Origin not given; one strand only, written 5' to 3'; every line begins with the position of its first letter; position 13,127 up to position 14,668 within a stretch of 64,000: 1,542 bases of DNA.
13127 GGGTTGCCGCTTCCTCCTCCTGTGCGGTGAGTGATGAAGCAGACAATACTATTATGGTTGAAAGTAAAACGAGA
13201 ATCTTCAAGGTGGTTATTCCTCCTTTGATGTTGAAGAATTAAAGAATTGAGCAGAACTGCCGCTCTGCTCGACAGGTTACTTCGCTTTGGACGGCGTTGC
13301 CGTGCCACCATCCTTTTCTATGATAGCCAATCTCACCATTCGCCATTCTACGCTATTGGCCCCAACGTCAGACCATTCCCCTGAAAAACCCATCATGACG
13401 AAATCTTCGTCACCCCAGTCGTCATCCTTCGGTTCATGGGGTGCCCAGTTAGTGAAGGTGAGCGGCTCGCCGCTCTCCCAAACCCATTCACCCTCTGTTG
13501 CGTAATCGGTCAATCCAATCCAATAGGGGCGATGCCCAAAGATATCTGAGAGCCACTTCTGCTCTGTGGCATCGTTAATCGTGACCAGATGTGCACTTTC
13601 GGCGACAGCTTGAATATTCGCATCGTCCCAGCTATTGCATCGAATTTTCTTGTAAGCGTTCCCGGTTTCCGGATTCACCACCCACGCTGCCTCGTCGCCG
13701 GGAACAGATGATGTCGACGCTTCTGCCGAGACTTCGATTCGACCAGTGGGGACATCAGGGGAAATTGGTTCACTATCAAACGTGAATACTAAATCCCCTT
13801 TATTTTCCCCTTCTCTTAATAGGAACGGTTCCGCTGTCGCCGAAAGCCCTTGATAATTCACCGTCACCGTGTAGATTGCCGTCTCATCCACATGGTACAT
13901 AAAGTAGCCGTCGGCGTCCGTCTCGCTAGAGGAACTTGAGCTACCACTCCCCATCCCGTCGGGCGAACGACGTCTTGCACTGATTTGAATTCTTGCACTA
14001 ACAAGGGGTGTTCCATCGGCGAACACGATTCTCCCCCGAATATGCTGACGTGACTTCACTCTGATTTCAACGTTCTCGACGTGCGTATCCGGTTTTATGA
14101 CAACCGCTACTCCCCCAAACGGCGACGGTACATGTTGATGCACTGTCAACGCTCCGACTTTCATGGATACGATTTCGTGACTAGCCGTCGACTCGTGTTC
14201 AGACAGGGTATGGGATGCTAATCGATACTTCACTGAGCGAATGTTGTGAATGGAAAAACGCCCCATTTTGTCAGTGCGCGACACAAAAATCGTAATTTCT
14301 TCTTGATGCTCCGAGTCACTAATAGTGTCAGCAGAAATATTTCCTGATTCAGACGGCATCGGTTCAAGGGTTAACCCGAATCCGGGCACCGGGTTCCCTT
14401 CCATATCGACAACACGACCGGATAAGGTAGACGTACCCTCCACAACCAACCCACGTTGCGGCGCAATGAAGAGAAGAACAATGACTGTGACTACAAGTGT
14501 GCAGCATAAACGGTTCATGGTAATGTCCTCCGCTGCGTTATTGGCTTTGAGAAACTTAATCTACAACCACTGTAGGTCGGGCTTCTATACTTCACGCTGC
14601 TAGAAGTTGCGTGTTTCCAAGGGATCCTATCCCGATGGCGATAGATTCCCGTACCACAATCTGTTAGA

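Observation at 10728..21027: Paired modules of secreted 14-blade WD40 proteins and C-type-lectin-like proteins next to a TonB-dependent receptor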

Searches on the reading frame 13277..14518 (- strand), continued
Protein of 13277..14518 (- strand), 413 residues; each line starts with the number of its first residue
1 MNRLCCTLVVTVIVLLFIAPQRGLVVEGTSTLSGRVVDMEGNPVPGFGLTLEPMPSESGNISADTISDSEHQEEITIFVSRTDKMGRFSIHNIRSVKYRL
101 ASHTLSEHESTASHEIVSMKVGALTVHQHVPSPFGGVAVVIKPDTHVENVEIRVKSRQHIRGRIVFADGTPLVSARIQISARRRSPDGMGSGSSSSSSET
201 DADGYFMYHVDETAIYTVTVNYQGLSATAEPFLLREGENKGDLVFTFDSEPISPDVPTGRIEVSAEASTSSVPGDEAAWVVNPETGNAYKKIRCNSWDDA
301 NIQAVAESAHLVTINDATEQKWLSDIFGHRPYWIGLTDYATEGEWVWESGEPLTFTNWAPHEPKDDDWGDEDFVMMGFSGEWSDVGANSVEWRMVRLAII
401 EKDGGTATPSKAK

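Call 51: fold_search(model_id=the predicted structure, library=pdb)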
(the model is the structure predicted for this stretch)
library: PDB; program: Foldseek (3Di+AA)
matches with E <= 10: 1231; with E <= 0.001: 206
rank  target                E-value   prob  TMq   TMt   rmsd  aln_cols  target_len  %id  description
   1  5f44_B                5.5e-08  1.00  0.24  0.33  11.7       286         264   10  Crystal structure of shaft pilin spaA from Lactobacillus rhamnosus GG (released 2016-07-20)
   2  10ps                  1.6e-07  1.00  0.20  0.15  14.4       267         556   12  Crystal structure of SdrD A2-A3-B1-B2 domains from Staphylococcus aureus JH1 (released 2026-02-11)
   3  6fwv_B                2.9e-07  1.00  0.19  0.15  14.3       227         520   12  The Bacillus anthracis TIE protein (released 2018-08-08)
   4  3ufi                  3.6e-07  1.00  0.23  0.31  12.8       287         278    9  Crystal structure of a putative cell adhesion protein (BACOVA_04980) from Bacteroides ovatus ATCC 8483 at 2.18 A resolut (released 2011-12-14)
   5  5j4m_C                3.8e-07  1.00  0.22  0.31  11.8       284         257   10  Crystal structure of shaft pilin SpaA from Lactobacillus rhamnosus GG - E269A/D295N double mutant (released 2016-07-20)
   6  5hts_E                4.9e-07  1.00  0.23  0.33  12.8       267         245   12  Crystal structure of shaft pilin spaA from Lactobacillus rhamnosus GG - D295N mutant (released 2016-07-20)
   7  5j4m_A                5.2e-07  1.00  0.21  0.29  11.7       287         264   11  Crystal structure of shaft pilin SpaA from Lactobacillus rhamnosus GG - E269A/D295N double mutant (released 2016-07-20)
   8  3phs                  5.8e-07  1.00  0.20  0.30  12.4       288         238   11  Crystal Structure of GBS52, the minor pilin in gram-positive pathogen Streptococcus agalactiae (released 2010-11-17)
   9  6fwv_A                6.1e-07  1.00  0.18  0.15  14.6       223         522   12  The Bacillus anthracis TIE protein (released 2018-08-08)
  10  5hts_F                6.4e-07  1.00  0.22  0.32  13.0       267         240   11  Crystal structure of shaft pilin spaA from Lactobacillus rhamnosus GG - D295N mutant (released 2016-07-20)
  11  5hts_B                7.6e-07  1.00  0.22  0.31  13.8       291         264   12  Crystal structure of shaft pilin spaA from Lactobacillus rhamnosus GG - D295N mutant (released 2016-07-20)
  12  3b2m_A                1.1e-06  1.00  0.16  0.21  17.3       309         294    9  Crystal Structure of the Major Pilin from Streptococcus pyogenes (released 2007-12-18)
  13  5hts_C                1.2e-06  1.00  0.22  0.32  11.9       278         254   10  Crystal structure of shaft pilin spaA from Lactobacillus rhamnosus GG - D295N mutant (released 2016-07-20)
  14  7w6b                  1.2e-06  1.00  0.22  0.13   9.6       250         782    8  Crystal Structure of PitA from pilus islet-2 of Streptococcus oralis (released 2022-06-01)
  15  5hts_D                1.4e-06  1.00  0.23  0.32  13.1       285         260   12  Crystal structure of shaft pilin spaA from Lactobacillus rhamnosus GG - D295N mutant (released 2016-07-20)
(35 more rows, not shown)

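Call 67: search_protein_families(library=padloc, proteins=[window:13277-14518:-], max_evalue=0.001)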
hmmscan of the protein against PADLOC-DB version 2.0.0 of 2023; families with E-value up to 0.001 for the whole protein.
window:13277-14518:- (413 aa): 0 families

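Call 74: find_encoding_contigs(protein=P0065, flank=10000, max_places=2)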
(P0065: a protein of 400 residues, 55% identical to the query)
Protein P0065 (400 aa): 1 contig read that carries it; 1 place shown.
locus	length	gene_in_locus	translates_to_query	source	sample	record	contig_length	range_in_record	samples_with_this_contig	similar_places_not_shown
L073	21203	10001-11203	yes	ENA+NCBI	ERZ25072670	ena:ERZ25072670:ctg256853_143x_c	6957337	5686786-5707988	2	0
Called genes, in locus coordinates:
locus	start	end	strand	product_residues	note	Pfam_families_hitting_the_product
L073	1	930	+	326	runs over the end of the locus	-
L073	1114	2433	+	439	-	-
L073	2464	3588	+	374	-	PF09375:Peptidase_M75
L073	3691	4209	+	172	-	-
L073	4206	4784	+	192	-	PF00293:NUDIX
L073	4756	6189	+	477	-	PF06537:DHOR, PF00034:Cytochrom_C (faint)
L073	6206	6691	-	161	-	PF00210:Ferritin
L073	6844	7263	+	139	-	PF00355:Rieske, PF13806:Rieske_2, PF22543:Rieske_4 (weak)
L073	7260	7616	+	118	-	PF03992:ABM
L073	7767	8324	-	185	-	-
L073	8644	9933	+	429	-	PF00775:Dioxygenase_C (faint), PF13715:CarbopepD_reg_2 (faint), PF13620:CarboxypepD_reg (weak), PF00059:Lectin_C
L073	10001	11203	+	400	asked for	PF13620:CarboxypepD_reg (weak), PF00059:Lectin_C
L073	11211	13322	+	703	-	PF23381:Beta-prop_IFT122_1st, PF24780:WD40_MABP1-WDR62_1st, PF24817:WD40_WDHD1_1st, PF25173:Beta-prop_WDR3_1st, PF25174:Beta-prop_THOC3, PF25175:Beta-prop_WDR5, PF24807:WD40_CDC20-Fz, PF25175:Beta-prop_WDR5, +121 more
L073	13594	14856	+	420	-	-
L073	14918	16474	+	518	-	PF02028:BCCT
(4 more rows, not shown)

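Call 75: find_encoding_contigs(protein=P0090, flank=10000, max_places=2)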
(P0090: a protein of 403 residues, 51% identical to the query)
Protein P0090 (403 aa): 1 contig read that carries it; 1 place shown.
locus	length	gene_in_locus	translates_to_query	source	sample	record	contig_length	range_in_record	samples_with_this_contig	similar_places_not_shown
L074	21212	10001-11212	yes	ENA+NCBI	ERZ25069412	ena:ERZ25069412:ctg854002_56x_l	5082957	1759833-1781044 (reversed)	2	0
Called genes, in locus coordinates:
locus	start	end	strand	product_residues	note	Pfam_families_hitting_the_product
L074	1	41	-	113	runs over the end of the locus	PF01909:NTP_transf_2, PF18765:Polbeta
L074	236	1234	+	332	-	PF01032:FecCD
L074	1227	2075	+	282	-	PF00005:ABC_tran, PF13304:AAA_21 (faint)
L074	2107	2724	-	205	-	-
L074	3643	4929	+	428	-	PF00775:Dioxygenase_C (faint), PF13620:CarboxypepD_reg (faint), PF00059:Lectin_C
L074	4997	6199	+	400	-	PF13620:CarboxypepD_reg (faint), PF00059:Lectin_C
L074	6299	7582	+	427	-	PF00775:Dioxygenase_C (faint), PF13620:CarboxypepD_reg (faint), PF00059:Lectin_C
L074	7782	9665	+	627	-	-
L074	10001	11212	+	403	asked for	PF13620:CarboxypepD_reg (weak), PF00059:Lectin_C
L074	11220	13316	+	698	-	PF24814:WD40_Prp19, PF25174:Beta-prop_THOC3, PF23381:Beta-prop_IFT122_1st, PF24817:WD40_WDHD1_1st, PF25173:Beta-prop_WDR3_1st, PF25175:Beta-prop_WDR5, PF24805:EIF3I, PF24814:WD40_Prp19, +105 more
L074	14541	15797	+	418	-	-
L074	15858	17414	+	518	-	PF02028:BCCT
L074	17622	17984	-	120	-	-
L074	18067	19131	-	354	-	PF05721:PhyH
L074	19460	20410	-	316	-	-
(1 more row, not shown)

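Call 77: find_related_loci(query=A1, collection=viral_contigs, flank=5000)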
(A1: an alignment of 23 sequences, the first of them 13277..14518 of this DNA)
Query A1 (413 aa) in viral_contigs; peptide patterns used: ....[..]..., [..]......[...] (x = any residue, [..] = any of these).
23 stretches matched a pattern, but none encodes a relative of the query by tblastn (E <= 1e-3).

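Call 80: search_protein_families(library=pfam, proteins=[L017:8256-9725:+, L023:15431-16684:+], max_evalue=1)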
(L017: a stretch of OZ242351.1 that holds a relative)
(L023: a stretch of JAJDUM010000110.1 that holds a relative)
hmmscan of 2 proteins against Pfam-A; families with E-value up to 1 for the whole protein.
L017:8256-9725:+ (489 aa): 0 families

L023:15431-16684:+ (417 aa): 0 families

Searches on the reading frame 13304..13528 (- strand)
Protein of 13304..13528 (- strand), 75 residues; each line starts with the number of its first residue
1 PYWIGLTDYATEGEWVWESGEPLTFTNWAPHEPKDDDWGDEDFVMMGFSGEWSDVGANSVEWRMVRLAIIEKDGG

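Call 59: search_solved_structures(query=window:13304-13528:-, max_evalue=0.001, show_alignments=5)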
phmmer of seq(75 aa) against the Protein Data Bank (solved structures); distinct sequences matched with E-value up to 0.001: 67 (the best 60 are shown).
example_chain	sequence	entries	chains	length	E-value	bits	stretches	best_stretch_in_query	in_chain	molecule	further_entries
5xts_A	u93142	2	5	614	2.5e-14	56.3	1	2-61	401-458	Macrophage mannose receptor 1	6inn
6pwr_A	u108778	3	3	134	3.5e-12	49.4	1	3-59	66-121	Fc fragment of IgE receptor II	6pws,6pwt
5xtw_A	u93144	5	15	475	9.7e-12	48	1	2-61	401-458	Macrophage mannose receptor 1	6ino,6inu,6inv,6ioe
6y0m_A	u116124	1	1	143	1.5e-11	47.4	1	3-57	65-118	Low affinity immunoglobulin epsilon Fc receptor membrane-bound form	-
5e4k_A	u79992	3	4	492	1.6e-11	47.3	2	2-58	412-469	C-type mannose receptor 2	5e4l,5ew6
5ao6_A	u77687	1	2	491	1.6e-11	47.3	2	2-58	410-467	C-TYPE MANNOSE RECEPTOR 2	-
6y0l_A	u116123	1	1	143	1.8e-11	47.1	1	3-57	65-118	Low affinity immunoglobulin epsilon Fc receptor membrane-bound form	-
5ao5_A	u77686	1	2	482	1.9e-11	47.1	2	2-58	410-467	C-TYPE MANNOSE RECEPTOR 2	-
3g84_A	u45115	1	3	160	2.8e-11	46.5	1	3-58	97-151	Pulmonary surfactant-associated protein D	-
2ggu_A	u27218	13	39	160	2e-10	43.8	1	3-56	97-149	Pulmonary surfactant-associated protein D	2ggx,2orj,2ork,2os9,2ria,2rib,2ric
1b08_A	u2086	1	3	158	2e-10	43.8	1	3-57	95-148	PROTEIN (LUNG SURFACTANT PROTEIN D)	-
1pw9_A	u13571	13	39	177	2.3e-10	43.5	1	3-56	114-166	Pulmonary surfactant-associated protein D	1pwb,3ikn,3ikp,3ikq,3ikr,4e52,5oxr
4m17_A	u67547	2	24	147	3.3e-10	43.1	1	3-58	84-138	Pulmonary surfactant-associated protein D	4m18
1t8c_A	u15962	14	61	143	4.6e-10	42.6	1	3-57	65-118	Low affinity immunoglobulin epsilon Fc receptor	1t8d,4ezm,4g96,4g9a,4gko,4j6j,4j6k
4gj0_A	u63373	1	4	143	8.7e-10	41.7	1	3-57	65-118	Low affinity immunoglobulin epsilon Fc receptor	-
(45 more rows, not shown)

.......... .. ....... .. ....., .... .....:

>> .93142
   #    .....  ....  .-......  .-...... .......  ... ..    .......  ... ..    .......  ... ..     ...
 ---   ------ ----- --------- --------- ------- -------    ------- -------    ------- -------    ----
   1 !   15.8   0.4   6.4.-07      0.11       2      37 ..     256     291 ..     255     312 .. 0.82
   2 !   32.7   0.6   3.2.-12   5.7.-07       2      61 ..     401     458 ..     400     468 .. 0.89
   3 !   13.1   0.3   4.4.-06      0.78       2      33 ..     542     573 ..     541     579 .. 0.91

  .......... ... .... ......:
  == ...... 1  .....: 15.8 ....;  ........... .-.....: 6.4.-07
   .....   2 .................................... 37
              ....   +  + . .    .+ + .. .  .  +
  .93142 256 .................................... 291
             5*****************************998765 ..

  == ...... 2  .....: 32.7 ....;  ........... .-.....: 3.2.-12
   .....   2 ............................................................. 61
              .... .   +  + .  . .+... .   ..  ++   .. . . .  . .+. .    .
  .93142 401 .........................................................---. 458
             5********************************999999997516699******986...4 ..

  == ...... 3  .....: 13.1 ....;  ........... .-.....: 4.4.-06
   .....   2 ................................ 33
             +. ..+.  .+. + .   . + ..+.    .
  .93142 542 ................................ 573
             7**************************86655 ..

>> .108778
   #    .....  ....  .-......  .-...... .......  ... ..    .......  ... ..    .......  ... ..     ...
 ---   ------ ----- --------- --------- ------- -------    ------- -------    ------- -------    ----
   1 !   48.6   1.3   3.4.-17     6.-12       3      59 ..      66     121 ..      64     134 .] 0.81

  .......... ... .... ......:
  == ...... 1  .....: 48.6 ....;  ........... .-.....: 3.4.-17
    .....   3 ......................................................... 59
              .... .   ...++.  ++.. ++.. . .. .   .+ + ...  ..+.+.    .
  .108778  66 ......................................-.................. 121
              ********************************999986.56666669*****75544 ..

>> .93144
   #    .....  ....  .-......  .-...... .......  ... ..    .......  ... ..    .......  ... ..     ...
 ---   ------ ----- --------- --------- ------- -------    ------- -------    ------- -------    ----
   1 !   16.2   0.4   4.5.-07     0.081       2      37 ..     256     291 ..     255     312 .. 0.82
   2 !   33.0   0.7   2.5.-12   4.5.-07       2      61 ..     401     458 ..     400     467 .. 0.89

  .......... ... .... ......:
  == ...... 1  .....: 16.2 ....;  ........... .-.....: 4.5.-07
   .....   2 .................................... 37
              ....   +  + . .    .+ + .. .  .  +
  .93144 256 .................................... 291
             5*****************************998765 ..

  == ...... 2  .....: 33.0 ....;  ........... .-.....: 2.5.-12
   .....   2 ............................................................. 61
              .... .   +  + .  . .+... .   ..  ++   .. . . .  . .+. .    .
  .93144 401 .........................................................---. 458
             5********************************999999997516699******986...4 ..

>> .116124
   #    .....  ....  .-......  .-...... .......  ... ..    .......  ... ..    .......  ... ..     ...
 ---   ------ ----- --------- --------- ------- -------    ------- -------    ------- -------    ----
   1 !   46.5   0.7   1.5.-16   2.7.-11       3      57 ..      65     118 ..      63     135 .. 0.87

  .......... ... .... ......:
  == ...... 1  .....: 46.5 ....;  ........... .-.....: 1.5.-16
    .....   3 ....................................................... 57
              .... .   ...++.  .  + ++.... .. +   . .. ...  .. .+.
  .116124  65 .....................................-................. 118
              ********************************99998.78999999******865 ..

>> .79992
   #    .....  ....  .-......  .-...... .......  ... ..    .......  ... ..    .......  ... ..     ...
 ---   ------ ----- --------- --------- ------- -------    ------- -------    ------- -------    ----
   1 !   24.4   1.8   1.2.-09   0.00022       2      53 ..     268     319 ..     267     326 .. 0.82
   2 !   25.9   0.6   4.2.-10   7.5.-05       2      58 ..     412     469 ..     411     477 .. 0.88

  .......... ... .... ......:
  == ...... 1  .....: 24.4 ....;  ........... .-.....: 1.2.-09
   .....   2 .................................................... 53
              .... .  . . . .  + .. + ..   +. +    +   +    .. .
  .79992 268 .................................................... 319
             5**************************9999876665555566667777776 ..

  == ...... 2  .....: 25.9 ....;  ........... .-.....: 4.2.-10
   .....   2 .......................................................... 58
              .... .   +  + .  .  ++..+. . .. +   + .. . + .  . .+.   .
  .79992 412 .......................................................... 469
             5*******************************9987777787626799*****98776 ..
